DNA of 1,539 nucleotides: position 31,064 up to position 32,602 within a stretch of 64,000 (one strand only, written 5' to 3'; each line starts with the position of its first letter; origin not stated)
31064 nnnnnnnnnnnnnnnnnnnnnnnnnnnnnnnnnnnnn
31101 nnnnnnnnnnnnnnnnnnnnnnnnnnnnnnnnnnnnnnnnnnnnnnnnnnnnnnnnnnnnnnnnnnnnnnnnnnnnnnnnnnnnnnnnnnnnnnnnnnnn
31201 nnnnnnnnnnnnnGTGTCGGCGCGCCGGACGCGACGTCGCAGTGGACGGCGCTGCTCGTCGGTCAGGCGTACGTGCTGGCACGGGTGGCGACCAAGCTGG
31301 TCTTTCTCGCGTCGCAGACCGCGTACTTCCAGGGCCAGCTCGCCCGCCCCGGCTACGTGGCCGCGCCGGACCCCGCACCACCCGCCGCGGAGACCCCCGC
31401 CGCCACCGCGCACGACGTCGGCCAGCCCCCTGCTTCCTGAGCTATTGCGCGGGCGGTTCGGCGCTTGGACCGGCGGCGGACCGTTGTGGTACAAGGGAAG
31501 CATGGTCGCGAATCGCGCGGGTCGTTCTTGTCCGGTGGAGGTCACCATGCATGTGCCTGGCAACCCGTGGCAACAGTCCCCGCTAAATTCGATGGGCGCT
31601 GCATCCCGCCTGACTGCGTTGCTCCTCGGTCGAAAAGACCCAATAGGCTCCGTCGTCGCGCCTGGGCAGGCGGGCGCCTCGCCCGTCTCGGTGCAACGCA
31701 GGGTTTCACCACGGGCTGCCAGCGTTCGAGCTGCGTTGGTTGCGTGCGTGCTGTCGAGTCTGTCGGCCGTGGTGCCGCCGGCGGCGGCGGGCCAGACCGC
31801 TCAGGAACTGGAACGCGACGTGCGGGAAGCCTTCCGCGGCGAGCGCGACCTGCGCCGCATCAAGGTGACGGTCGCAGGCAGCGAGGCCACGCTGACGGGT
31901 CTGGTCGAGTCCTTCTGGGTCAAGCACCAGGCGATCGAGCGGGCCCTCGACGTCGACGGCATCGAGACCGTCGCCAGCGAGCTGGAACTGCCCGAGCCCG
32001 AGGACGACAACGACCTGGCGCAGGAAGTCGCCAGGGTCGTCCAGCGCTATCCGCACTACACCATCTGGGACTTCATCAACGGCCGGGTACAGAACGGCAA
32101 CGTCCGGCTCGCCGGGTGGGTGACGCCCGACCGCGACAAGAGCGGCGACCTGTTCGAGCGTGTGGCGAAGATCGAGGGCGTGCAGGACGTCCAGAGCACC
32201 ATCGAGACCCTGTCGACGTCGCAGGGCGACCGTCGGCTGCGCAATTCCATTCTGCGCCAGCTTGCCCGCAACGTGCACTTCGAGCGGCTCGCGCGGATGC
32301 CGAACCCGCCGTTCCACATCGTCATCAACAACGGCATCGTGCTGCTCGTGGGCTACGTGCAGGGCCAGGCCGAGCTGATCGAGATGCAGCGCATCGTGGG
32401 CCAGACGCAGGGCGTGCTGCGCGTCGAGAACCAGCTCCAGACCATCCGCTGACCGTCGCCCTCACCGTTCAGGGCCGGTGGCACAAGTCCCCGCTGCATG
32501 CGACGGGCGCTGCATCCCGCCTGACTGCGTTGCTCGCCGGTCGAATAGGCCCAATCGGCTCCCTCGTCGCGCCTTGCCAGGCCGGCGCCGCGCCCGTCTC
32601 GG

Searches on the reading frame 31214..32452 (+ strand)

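Call 51: search_protein_families(library=pfam, proteins=[window:31214-32452:+], max_evalue=0.001)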
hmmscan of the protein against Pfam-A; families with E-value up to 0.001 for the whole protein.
window:31214-32452:+ (412 aa): 1 family
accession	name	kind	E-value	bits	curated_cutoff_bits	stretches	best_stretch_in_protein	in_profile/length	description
PF04972.22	BON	-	3.5e-20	72.5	27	2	197-259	3-67/69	BON domain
